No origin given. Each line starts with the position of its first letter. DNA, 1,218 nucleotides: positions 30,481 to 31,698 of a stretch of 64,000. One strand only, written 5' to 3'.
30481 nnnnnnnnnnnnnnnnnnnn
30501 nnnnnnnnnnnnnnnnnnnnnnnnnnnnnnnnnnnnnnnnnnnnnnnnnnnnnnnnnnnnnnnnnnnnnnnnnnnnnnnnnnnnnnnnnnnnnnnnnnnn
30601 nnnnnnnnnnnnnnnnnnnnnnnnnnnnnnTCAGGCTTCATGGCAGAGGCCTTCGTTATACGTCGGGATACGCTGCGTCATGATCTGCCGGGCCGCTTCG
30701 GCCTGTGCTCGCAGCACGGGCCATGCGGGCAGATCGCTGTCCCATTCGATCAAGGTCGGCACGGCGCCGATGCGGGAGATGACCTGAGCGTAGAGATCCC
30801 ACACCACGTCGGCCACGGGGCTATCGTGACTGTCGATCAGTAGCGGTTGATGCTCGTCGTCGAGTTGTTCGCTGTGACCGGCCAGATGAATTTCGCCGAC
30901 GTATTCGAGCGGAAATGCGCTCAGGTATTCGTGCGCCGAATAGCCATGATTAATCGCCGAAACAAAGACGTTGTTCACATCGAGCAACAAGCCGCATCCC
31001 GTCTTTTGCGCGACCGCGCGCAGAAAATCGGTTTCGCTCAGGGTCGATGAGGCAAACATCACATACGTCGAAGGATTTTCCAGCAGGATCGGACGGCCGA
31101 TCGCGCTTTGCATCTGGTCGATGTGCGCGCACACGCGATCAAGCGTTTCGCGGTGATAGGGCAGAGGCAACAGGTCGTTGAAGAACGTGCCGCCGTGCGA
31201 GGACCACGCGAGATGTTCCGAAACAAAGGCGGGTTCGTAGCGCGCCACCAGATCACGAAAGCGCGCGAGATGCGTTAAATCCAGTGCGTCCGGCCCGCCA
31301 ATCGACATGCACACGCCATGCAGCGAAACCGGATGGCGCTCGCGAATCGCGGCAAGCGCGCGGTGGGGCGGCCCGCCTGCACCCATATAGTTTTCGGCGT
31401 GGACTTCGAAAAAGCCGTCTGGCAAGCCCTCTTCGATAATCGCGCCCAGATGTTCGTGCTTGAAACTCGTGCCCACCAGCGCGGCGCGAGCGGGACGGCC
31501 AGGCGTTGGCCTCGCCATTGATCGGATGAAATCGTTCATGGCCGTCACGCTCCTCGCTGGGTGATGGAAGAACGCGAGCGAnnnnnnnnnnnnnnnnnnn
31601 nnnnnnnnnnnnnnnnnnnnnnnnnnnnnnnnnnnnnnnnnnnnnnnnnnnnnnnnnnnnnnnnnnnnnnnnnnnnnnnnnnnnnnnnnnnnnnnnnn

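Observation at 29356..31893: Bufferin-type RiPP operon: DUF2282 precursor + DUF692 (MNIO) + DUF2063 + DoxX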

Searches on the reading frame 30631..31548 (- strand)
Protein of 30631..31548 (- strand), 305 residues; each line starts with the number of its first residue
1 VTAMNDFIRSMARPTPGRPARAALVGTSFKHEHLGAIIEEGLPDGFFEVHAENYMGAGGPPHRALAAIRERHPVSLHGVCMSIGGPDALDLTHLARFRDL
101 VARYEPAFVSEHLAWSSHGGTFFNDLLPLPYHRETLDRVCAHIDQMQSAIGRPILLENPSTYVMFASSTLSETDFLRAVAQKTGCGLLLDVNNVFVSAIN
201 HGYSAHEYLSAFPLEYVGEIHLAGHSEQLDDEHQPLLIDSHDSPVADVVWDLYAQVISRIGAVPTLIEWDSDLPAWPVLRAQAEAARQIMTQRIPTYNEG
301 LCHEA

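Call 3: search_protein_families(library=pfam, proteins=[window:30631-31548:-], max_evalue=0.01)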
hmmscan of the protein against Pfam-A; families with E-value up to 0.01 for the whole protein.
window:30631-31548:- (305 aa): 1 family
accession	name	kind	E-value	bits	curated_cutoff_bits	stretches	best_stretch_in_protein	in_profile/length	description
PF05114.20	MbnB_TglH_ChrH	-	5.4e-105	350.8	25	1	25-290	2-262/263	RiPP precursor modification enzyme MbnB/TglH/ChrH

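Call 4: search_protein_families(library=ncbifam, proteins=[window:30631-31548:-], max_evalue=0.01)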
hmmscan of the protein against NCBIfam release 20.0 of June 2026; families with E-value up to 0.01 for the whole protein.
window:30631-31548:- (305 aa): 5 families
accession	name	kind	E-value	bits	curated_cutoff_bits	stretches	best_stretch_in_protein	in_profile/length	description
NF050167.1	MNIO_BufB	equivalog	5.8e-113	376.5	310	1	25-287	1-262/262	MNIO family bufferin maturase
NF003818.2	PRK05409.1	equivalog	1.3e-68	231.5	360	1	26-288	3-262/264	HvfB family MNIO-type RiPP peptide maturase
NF050151.1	RiPP_MNIO_ApyH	equivalog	1.3e-30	106.5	400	1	64-291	47-281/283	multinuclear non-heme iron-dependent oxidative enzyme ApyH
TIGR04159.2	methbact_MbnB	equivalog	9e-18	64.7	325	1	71-258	46-226/261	methanobactin biosynthesis protein MbnB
NF050165.1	MNIO_ChrH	equivalog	1.9e-13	50.3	600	1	94-262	81-249/363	MNIO family chryseobactin maturase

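Call 7: search_solved_structures(query=window:30631-31548:-, max_evalue=0.001)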
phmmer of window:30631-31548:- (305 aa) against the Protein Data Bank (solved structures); distinct sequences matched with E-value up to 0.001: 8.
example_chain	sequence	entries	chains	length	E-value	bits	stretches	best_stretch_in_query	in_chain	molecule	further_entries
3bww_A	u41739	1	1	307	2.1e-40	142.1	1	46-291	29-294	Protein of unknown function DUF692/COG3220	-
8hci_D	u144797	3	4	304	1e-15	61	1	128-271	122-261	DUF692 family protein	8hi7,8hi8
7dz9_A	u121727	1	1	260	1.2e-12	50.9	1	72-271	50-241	MbnB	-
7dz9_B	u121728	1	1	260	1.2e-12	50.9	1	72-271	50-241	cpMbnB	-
7fc0_E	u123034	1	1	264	1.5e-10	44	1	46-265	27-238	Methanobactin biosynthesis cassette protein MbnB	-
7fc0_B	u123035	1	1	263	1.5e-10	44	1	46-265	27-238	Methanobactin biosynthesis cassette protein MbnB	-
7tcr_A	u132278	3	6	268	1.8e-08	37.2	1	96-259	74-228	Methanobactin biosynthesis cassette protein MbnB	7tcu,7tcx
7tcw_A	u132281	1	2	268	2.5e-07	33.4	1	96-256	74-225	Methanobactin biosynthesis cassette protein MbnB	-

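Call 24: find_related_loci(query=window:30631-31539:-, collection=genome_contigs, flank=6000)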
Query window:30631-31539:- (302 aa) in genome_contigs; peptide patterns used: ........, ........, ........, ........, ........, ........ (x = any residue, [..] = any of these).
572 stretches matched a pattern; 469 encode a relative of the query (tblastn E <= 1e-3); the best 80 are kept; 80 distinct loci.
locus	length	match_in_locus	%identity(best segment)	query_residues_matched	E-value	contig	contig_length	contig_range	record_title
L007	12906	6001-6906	85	1-302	4e-178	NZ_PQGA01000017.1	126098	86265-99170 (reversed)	Paraburkholderia eburnea strain JCM 18070 Ga0139043_117, whole genome shotgun sequence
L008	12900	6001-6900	84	1-300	3e-172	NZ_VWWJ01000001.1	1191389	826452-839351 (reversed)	Burkholderia sp. Ax-1719 NODE_1_length_1191389_cov_22.872737/0, whole genome shotgun sequence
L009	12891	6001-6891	81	1-300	1e-166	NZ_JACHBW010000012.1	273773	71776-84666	Paraburkholderia bannensis strain WP4_2_2 Ga0348322_12, whole genome shotgun sequence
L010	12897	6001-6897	82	1-302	8e-165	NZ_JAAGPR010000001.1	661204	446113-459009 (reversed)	Paraburkholderia sp. Ac-20340 NODE_1_length_661204_cov_24.823134/0, whole genome shotgun sequence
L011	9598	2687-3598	82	1-302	6e-165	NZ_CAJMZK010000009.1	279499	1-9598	Paraburkholderia sp. J67 9, whole genome shotgun sequence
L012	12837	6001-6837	85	17-302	7e-163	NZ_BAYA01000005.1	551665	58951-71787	Paraburkholderia bannensis NBRC 103871, whole genome shotgun sequence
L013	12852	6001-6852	79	1-285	1e-151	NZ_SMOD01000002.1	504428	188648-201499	Paraburkholderia guartelaensis strain CNPSo 3008 scaffold2.1, whole genome shotgun sequence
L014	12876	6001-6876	78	1-289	4e-151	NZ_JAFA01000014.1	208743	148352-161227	Paraburkholderia nodosa DSM 21604 A3CWDRAFT_scaffold_13.14_C, whole genome shotgun sequence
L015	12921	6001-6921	74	1-302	9e-151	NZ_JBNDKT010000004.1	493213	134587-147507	Paraburkholderia sp. GAS448 Ga0573068_004, whole genome shotgun sequence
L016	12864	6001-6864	78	1-289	3e-150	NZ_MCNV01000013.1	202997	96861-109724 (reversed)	Paraburkholderia nodosa strain CNPSo 1341 scaffold_12, whole genome shotgun sequence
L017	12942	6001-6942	72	1-302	7e-149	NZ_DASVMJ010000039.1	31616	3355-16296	MAG: Bordetella sp. isolate SMAG_U3097 k141_323551, whole genome shotgun sequence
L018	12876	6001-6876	76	1-289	3e-148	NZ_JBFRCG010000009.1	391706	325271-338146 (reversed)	Paraburkholderia sp. EG287B NODE_9_length_391706_cov_39.636594, whole genome shotgun sequence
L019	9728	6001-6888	75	7-302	1e-147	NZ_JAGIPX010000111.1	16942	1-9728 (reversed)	Paraburkholderia sp. LEh10 NODE_111_length_16942_cov_57.946635, whole genome shotgun sequence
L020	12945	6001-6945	72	1-302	1e-147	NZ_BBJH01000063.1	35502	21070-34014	Paraburkholderia heleia NBRC 101817, whole genome shotgun sequence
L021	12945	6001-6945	73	1-302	8e-148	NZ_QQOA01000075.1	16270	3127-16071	Paraburkholderia phosphatilytica strain 7QSK02 scaffold75, whole genome shotgun sequence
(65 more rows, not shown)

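Call 35: search_solved_structures(query=window:30631-31539:-, max_evalue=0.001, show_alignments=5)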
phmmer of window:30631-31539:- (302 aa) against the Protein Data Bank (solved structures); distinct sequences matched with E-value up to 0.001: 8.
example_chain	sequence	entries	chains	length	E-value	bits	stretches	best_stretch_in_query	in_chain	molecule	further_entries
3bww_A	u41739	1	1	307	2e-40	142.1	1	43-288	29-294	Protein of unknown function DUF692/COG3220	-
8hci_D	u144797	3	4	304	1e-15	61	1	125-268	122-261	DUF692 family protein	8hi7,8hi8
7dz9_A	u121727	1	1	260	1.2e-12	50.9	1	69-268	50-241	MbnB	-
7dz9_B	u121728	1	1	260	1.2e-12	50.9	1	69-268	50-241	cpMbnB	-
7fc0_E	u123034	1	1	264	1.5e-10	44.1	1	43-262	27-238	Methanobactin biosynthesis cassette protein MbnB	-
7fc0_B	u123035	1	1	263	1.5e-10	44.1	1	43-262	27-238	Methanobactin biosynthesis cassette protein MbnB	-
7tcr_A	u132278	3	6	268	1.8e-08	37.2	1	93-256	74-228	Methanobactin biosynthesis cassette protein MbnB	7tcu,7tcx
7tcw_A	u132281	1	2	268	2.5e-07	33.5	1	93-253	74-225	Methanobactin biosynthesis cassette protein MbnB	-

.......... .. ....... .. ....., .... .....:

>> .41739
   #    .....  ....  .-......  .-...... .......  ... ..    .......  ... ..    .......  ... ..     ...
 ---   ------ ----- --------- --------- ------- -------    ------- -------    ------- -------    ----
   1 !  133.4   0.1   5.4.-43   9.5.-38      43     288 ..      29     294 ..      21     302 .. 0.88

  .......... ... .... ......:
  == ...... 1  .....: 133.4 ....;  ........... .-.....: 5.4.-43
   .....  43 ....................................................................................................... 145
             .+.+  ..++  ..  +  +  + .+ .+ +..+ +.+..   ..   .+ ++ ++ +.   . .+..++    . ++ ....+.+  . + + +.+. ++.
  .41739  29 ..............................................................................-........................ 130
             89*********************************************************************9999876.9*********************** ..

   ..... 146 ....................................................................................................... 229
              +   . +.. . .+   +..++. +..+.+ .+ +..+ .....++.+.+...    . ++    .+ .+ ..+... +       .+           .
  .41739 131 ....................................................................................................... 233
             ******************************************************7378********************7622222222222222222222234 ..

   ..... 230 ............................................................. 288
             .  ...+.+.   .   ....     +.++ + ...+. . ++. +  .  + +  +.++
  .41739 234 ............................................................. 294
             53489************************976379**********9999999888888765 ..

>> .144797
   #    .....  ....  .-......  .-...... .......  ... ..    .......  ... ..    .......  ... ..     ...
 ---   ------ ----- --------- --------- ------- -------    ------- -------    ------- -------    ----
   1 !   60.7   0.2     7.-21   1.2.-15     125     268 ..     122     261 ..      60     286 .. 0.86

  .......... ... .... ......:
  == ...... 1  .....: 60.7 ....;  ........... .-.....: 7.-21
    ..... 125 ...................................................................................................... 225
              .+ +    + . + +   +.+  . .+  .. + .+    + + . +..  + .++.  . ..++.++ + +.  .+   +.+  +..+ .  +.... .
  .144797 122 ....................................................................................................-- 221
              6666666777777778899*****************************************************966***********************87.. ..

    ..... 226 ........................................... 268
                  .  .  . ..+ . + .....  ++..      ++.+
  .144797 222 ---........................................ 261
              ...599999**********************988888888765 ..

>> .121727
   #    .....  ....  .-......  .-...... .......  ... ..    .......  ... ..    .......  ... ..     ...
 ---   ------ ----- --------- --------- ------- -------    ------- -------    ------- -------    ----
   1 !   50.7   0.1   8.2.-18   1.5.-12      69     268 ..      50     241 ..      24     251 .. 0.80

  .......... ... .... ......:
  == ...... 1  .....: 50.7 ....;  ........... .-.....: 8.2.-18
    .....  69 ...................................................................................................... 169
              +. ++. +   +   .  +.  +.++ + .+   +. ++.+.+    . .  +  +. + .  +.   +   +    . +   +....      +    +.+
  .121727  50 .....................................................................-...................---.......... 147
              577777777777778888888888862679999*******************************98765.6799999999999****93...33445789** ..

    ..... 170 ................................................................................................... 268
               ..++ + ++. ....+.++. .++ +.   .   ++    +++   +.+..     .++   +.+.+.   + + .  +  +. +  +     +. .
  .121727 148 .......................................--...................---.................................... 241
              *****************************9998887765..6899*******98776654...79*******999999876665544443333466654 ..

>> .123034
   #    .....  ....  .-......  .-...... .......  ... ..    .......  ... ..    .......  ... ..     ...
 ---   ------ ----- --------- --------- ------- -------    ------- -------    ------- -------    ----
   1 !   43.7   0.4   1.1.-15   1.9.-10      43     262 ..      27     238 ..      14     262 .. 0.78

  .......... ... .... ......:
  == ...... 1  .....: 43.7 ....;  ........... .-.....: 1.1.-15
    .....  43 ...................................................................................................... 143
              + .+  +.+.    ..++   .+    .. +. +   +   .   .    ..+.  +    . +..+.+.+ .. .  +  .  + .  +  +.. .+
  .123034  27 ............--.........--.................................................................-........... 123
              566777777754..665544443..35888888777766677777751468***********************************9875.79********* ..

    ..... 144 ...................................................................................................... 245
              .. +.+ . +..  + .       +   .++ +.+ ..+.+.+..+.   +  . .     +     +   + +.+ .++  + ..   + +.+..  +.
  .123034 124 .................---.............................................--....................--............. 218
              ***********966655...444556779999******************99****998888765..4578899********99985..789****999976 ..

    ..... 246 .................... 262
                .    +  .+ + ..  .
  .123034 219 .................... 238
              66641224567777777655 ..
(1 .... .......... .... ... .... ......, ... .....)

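Call 61: search_dna_similar(query=window:30631-31539:-, collection=plasmids, mode=protein, max_rows=60, max_evalue=1e-30)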
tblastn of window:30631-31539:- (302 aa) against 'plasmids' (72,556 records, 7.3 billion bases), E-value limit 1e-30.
Records with a match: 491; places in all: 563; records where one place covers at least 80% of the query: 486.
Best place of each record, by identity: 60-80% 75; <60% 416.
By first word of the organism name: Ralstonia 136; Escherichia 73; Burkholderia 54; Sinorhizobium 41; Rhizobium 39; Klebsiella 18; Paraburkholderia 16; Shinella 11; Pseudomonas 10; Ensifer 8; and 42 more.
By predicted mobility (MOB-suite, as given by PLSDB): non-mobilizable 203; mobilizable 157; conjugative 131.
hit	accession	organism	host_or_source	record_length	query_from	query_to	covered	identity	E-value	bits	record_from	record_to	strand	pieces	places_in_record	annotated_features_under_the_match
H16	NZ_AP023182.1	Paraburkholderia sp. PGU19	Physopelta gutta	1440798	21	290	89%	78.9%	3e-138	437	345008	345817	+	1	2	record has no annotation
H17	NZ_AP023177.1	Paraburkholderia largidicola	Physopelta gutta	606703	22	300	92%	74.6%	6e-137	434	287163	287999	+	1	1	DUF692 domain-containing protein | DNA-binding domain-containing protein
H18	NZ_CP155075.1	Paraburkholderia sp. PREW-6R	single cell,Phlox subulata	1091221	22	300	92%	73.8%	2e-135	430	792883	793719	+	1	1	none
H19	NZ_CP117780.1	Burkholderia sp. FERM BP-3421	soil sample,soil sample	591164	22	293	90%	72.5%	2e-127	407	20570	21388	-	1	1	DUF692 domain-containing protein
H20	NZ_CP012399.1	Chelatococcus sp. CO-6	whole organism,Shengli Oilfield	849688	21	289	89%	71.4%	3e-124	397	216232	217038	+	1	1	DUF692 domain-containing protein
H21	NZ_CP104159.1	Rhizobium sp. CB3060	Leucaena leucocephala,cell culture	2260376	21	296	91%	68.8%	1e-122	393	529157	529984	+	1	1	record has no annotation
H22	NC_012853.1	Rhizobium leguminosarum bv. trifolii WSM1325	-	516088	21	287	88%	70.8%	7e-123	394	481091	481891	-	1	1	DUF692 domain-containing protein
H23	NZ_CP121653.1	Rhizobium sp. CB3171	Calliandra calothyrsus,cell culture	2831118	21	296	91%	68.5%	2e-122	392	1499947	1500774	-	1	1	record has no annotation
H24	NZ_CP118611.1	Ensifer adhaerens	Pure isolate,Rhizosphere of Cyperus ...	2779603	21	289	89%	69.9%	3e-120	386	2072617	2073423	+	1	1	none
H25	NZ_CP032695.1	Rhizobium jaguaris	Calliandra grandiflora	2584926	21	296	91%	67.8%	3e-122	392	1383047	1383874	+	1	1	none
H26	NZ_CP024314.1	Rhizobium sp. NXC24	Phaseolus vulgaris,cell culture,plant ...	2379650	21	296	91%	67.8%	2e-121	390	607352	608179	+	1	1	record has no annotation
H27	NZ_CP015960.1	Paraburkholderia caribensis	Mimosa,single cell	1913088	22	301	93%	66.8%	3e-122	392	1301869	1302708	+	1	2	none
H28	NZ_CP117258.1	Rhizobium tumorigenes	Rubus sp.,pure bacterial culture,Aerial ...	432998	21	289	89%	69.5%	7e-122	391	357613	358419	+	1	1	DUF692 domain-containing protein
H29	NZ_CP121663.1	Rhizobium sp. CB3090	Gliricidia sp.,cell culture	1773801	21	290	89%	68.5%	8e-122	390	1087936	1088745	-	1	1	record has no annotation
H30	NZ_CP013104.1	Paraburkholderia caribensis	-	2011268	22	289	89%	69.0%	4e-121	389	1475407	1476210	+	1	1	none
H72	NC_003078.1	Sinorhizobium meliloti 1021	-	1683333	21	289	89%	65.2%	1e-115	373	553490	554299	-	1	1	none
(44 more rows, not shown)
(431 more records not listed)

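Call 62: get_annotated_region(hit=H72, flank=3500)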
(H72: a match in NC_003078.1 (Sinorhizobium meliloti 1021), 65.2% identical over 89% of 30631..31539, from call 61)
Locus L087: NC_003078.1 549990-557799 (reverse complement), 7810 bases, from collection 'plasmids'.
description: Sinorhizobium meliloti 1021 plasmid pSymB, complete sequence
organism: Sinorhizobium meliloti 1021 (NCBI taxid 266834)
taxonomy: Bacteria; Pseudomonadota; Alphaproteobacteria; Hyphomicrobiales; Rhizobiaceae; Sinorhizobium; Sinorhizobium meliloti; Sinorhizobium meliloti 1021
host: -; source: -; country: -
typing (MOB-suite, as given by PLSDB): mobilizable; relaxase MOBQ
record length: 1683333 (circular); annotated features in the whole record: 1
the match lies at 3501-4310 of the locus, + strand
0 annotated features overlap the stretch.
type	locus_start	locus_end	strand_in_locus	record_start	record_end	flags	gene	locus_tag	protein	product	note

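Call 78: search_dna_similar(query=window:30631-31539:-, collection=plasmids, mode=protein, max_rows=45, max_evalue=1e-30, rows=spread)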
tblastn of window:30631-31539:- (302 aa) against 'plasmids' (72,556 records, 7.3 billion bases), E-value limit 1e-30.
Records with a match: 491; places in all: 563; records where one place covers at least 80% of the query: 486.
Best place of each record, by identity: 60-80% 75; <60% 416.
By first word of the organism name: Ralstonia 136; Escherichia 73; Burkholderia 54; Sinorhizobium 41; Rhizobium 39; Klebsiella 18; Paraburkholderia 16; Shinella 11; Pseudomonas 10; Ensifer 8; and 42 more.
By predicted mobility (MOB-suite, as given by PLSDB): non-mobilizable 203; mobilizable 157; conjugative 131.
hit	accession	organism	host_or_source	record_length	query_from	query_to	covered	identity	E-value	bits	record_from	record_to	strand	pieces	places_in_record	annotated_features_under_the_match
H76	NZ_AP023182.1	Paraburkholderia sp. PGU19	Physopelta gutta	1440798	21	290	89%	78.9%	3e-138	437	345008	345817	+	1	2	record has no annotation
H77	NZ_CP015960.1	Paraburkholderia caribensis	Mimosa,single cell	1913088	22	301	93%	66.8%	3e-122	392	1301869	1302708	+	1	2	none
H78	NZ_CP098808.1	Ensifer adhaerens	whole organism,soil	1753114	21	291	90%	68.2%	1e-118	382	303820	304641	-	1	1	none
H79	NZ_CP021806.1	Sinorhizobium meliloti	Medicago truncatula,Single Cell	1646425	21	289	89%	65.9%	8e-117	376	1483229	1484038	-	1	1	none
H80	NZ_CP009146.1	Sinorhizobium meliloti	Medicago orbicularis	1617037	21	289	89%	65.6%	7e-116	374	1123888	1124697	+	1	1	none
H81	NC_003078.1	Sinorhizobium meliloti 1021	-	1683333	21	289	89%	65.2%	1e-115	373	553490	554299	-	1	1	none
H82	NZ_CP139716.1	Thalassobaculum sp. OXR-137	Bacterial Culture,hydrothermal vent ...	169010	23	297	91%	58.3%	3e-97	320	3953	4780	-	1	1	DUF692 domain-containing protein | DNA-binding domain-containing protein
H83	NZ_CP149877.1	Rhizobium sp. T1473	-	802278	23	287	88%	59.6%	1e-99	327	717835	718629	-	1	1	DUF692 domain-containing protein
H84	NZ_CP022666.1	Rhizobium leguminosarum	single cell,root nodules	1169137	23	288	88%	58.6%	7e-99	325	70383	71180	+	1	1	record has no annotation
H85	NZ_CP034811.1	Paracoccus sp. Arc7-R13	-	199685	23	276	84%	59.4%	2e-92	306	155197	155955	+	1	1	DUF692 domain-containing protein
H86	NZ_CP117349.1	Salmonella enterica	Bos taurus,Large intestine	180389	23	283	86%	56.3%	5e-89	296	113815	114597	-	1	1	DUF692 domain-containing protein | DNA-binding domain-containing protein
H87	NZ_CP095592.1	Providencia stuartii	Homo sapiens,Pure culture one microbial ...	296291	23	283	86%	56.3%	5e-89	296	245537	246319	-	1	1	DUF692 domain-containing protein | DNA-binding domain-containing protein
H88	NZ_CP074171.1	Enterobacter sp. JBIWA003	lake water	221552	23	290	89%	54.5%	3e-89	297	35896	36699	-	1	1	DUF692 domain-containing protein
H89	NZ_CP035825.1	Escherichia coli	Homo sapiens,stool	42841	23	289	88%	53.6%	3e-86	288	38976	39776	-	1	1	DUF692 domain-containing protein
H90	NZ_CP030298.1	Klebsiella pneumoniae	Homo sapiens,Physical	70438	23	289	88%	53.6%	3e-86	288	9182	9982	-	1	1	DUF692 domain-containing protein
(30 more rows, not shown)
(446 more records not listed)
